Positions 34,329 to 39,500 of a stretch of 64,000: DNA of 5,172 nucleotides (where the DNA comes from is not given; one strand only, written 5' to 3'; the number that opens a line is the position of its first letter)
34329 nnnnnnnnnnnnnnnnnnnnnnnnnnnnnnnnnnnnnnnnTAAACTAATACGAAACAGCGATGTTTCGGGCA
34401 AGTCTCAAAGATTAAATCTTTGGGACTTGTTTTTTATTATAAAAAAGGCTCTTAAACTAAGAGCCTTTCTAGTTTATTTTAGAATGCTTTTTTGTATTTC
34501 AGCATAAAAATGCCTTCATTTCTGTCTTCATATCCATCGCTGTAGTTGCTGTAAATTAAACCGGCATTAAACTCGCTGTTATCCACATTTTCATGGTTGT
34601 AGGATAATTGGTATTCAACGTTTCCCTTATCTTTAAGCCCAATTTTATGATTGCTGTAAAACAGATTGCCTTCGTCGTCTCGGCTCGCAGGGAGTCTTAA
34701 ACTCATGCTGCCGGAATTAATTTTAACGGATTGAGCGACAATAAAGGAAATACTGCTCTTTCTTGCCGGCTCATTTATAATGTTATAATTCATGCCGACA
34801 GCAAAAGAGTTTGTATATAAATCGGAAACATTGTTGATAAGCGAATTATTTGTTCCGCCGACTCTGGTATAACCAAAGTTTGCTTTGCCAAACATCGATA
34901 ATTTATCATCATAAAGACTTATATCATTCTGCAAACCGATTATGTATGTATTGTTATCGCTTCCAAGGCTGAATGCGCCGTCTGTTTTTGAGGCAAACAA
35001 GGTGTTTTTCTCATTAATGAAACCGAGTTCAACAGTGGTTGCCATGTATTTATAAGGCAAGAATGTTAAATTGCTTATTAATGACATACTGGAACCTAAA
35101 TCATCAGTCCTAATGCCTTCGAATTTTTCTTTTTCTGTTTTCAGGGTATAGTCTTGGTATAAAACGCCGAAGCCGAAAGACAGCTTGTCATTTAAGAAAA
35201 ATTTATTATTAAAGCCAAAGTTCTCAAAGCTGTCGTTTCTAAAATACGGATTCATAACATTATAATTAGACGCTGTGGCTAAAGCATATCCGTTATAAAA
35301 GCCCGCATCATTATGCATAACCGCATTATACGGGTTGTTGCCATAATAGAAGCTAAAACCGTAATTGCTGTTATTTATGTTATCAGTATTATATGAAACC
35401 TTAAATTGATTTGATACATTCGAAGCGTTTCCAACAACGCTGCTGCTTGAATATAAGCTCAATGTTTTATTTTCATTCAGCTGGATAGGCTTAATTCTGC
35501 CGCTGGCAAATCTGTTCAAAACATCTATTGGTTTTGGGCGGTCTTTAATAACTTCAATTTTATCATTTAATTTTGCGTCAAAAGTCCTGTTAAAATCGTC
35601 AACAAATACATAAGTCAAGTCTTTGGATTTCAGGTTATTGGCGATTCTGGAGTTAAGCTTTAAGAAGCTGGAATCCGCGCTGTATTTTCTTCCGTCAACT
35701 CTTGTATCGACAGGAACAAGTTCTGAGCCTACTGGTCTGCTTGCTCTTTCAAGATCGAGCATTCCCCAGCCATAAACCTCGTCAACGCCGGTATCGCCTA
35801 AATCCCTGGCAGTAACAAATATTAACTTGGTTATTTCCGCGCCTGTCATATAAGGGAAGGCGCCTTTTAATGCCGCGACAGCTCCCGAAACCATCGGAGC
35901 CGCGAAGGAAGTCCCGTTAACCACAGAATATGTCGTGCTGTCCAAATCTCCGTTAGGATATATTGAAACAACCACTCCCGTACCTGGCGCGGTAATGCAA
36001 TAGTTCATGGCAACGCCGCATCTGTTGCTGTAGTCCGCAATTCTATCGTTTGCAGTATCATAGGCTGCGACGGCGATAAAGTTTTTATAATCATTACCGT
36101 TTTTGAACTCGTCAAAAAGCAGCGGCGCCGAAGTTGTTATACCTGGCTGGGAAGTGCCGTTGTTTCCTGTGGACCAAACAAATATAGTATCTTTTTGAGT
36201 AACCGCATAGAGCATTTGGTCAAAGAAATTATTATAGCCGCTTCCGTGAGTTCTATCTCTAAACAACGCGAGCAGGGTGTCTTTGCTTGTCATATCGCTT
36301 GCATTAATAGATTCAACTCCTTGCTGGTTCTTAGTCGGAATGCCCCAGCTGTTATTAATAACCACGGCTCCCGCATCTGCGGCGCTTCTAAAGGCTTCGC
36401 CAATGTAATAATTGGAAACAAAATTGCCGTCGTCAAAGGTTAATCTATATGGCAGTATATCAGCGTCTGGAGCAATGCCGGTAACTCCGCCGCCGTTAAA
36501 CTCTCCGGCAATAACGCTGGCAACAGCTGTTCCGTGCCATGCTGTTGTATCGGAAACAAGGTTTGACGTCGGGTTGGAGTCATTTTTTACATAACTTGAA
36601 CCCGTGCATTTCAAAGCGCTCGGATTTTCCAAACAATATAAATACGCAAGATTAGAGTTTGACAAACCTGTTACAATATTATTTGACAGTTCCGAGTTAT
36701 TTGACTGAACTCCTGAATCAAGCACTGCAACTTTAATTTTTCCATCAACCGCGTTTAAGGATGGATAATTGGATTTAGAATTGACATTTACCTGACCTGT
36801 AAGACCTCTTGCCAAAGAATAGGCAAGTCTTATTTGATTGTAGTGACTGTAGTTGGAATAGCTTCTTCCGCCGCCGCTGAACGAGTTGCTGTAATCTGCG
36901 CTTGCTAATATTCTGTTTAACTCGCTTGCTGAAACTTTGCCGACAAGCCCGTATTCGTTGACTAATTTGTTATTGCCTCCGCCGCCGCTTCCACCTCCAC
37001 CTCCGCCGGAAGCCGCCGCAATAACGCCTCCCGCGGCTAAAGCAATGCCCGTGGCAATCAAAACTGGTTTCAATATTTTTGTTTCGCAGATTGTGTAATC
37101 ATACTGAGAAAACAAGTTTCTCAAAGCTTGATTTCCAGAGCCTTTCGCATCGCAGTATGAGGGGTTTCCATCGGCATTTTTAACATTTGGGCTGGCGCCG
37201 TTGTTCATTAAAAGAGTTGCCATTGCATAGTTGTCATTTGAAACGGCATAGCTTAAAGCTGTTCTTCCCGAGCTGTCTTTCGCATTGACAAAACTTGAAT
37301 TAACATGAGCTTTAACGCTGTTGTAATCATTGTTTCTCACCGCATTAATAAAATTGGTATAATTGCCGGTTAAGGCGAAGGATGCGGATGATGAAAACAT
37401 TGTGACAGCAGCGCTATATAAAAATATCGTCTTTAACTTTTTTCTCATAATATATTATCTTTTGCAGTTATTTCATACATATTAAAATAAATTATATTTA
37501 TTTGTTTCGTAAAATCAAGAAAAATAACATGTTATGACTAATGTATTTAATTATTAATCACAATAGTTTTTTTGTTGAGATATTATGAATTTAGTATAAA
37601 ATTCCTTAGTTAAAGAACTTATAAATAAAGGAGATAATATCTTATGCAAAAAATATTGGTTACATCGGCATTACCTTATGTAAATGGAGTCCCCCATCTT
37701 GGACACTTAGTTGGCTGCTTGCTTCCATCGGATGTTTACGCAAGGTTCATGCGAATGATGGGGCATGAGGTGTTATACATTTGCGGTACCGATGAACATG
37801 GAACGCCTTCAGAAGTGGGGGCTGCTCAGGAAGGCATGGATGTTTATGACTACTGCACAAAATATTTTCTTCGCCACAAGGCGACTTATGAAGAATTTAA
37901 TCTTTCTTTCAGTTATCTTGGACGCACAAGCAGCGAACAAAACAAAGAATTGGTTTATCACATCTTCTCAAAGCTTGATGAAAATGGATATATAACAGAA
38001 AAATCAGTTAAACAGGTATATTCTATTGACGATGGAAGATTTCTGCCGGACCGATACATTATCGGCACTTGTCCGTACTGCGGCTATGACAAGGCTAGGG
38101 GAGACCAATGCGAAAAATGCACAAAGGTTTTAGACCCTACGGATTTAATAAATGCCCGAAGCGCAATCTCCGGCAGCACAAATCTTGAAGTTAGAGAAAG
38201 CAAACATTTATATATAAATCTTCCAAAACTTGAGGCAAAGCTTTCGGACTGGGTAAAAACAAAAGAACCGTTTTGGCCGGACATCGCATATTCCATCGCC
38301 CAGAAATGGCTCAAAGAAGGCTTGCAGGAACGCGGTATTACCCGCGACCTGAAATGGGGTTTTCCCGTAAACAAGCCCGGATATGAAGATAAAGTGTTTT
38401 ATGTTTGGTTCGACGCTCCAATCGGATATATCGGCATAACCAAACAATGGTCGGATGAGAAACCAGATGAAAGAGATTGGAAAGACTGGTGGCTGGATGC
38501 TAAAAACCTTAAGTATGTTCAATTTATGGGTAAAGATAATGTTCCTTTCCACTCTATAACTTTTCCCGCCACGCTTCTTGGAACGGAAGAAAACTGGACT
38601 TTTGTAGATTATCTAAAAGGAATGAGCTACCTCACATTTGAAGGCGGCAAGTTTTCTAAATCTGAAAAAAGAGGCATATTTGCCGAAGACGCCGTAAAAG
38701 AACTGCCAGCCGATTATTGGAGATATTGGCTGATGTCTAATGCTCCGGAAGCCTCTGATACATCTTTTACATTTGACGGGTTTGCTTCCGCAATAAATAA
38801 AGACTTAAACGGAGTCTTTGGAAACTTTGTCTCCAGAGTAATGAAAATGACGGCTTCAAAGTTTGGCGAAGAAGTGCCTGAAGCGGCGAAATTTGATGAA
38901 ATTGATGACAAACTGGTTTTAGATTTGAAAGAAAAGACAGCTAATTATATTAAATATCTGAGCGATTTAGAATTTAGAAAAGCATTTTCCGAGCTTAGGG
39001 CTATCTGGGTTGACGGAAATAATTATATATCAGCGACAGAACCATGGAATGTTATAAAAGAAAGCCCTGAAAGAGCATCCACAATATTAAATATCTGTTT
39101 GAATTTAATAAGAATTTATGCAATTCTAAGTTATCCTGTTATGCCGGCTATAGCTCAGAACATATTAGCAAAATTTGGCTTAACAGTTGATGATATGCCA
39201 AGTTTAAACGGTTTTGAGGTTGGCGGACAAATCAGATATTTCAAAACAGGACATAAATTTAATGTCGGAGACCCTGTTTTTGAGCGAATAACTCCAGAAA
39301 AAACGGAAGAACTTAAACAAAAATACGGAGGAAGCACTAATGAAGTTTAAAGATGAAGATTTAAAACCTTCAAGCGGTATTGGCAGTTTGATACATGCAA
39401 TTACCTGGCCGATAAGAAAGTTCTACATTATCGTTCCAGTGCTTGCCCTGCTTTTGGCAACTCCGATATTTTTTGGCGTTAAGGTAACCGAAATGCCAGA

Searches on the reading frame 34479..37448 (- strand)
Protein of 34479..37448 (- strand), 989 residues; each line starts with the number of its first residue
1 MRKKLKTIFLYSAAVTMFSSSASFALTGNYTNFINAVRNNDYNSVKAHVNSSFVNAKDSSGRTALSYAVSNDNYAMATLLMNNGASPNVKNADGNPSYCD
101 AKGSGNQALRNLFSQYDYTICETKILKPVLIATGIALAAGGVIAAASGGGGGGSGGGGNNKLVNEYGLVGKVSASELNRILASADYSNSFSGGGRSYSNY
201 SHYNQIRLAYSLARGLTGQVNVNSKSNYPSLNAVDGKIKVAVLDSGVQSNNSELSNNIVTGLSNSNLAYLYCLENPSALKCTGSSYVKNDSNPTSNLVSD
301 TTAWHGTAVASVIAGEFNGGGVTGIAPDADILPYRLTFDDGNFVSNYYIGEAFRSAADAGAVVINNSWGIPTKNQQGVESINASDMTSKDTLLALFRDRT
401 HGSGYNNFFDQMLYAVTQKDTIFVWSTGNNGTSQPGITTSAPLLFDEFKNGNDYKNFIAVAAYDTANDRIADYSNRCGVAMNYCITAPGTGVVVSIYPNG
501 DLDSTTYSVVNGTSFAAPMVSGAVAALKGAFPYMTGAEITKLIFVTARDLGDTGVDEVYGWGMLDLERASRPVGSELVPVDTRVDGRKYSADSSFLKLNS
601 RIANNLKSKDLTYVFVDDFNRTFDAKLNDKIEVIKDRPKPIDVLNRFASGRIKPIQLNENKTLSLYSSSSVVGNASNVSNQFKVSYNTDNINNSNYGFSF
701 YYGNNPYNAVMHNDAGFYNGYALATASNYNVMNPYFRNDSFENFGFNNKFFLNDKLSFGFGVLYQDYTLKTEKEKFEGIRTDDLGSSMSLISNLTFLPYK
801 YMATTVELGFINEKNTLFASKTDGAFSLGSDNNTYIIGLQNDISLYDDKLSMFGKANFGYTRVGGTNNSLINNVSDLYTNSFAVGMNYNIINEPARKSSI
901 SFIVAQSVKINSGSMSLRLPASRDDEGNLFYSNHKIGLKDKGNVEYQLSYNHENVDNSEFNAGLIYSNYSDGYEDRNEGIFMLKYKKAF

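Call 15: search_protein_families(library=pfam, proteins=[window:34479-37448:-], max_evalue=0.00001)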
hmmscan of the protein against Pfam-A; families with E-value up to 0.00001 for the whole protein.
window:34479-37448:- (989 aa): 2 families
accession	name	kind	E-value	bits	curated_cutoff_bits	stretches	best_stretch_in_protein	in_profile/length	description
PF00082.27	Peptidase_S8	-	1.3e-50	172.8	21.8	1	237-562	3-288/288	Subtilase family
PF12796.13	Ank_2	-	6.8e-07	30.2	27.3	1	30-91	30-90/90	Ankyrin repeats (3 copies)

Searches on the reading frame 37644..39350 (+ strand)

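Call 15: search_protein_families(library=pfam, proteins=[window:37644-39350:+], max_evalue=0.00001)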
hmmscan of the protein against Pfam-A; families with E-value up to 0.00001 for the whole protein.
window:37644-39350:+ (568 aa): 4 families
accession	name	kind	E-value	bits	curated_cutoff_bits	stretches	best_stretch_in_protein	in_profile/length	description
PF09334.17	tRNA-synt_1g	-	1.8e-150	501.6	20.1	1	4-400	1-391/391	tRNA synthetases class I (M)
PF19303.5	Anticodon_3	-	1.4e-37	129.4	23.5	1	411-564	1-150/152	Anticodon binding domain of methionyl tRNA ligase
PF00133.28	tRNA-synt_1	-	1.3e-14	54.2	22.7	1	9-242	30-243/414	tRNA synthetases class I (I, L, M and V)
PF08264.19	Anticodon_1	-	4e-06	27.2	25.1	0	428-510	8-92/148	Anticodon-binding domain of tRNA ligase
